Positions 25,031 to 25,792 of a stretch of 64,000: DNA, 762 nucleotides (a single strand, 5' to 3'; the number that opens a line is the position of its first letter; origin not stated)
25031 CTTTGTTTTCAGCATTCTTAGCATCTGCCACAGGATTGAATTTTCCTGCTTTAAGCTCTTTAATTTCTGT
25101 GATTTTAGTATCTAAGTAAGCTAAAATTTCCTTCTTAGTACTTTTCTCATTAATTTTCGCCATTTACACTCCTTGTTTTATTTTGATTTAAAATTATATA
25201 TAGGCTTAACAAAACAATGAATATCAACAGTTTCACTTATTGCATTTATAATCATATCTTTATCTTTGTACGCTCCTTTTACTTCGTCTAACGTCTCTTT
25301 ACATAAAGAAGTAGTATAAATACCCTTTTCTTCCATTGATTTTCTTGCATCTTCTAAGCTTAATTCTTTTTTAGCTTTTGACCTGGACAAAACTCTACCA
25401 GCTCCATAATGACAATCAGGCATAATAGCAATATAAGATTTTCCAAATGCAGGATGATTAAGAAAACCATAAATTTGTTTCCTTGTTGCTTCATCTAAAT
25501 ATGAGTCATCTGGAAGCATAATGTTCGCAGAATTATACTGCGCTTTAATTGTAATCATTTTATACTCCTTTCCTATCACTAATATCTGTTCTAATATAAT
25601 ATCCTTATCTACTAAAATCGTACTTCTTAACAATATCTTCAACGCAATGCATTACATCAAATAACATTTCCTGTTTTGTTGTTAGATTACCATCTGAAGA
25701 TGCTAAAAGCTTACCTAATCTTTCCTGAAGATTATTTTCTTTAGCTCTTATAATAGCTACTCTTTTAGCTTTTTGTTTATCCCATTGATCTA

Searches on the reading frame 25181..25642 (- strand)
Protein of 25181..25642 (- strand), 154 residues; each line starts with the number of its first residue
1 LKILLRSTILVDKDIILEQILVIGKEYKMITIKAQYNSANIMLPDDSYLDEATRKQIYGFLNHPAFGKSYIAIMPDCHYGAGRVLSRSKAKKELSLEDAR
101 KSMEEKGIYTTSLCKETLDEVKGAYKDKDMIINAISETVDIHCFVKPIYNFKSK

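Call 97: search_protein_families(library=pfam, proteins=[window:25181-25642:-], max_evalue=0.001)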
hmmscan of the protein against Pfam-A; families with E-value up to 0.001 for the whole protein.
window:25181-25642:- (154 aa): 1 family
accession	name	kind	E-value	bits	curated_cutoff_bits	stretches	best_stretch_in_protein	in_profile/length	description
PF01139.22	RtcB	-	1.8e-12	47.7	27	1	77-152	347-425/426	tRNA-splicing ligase RtcB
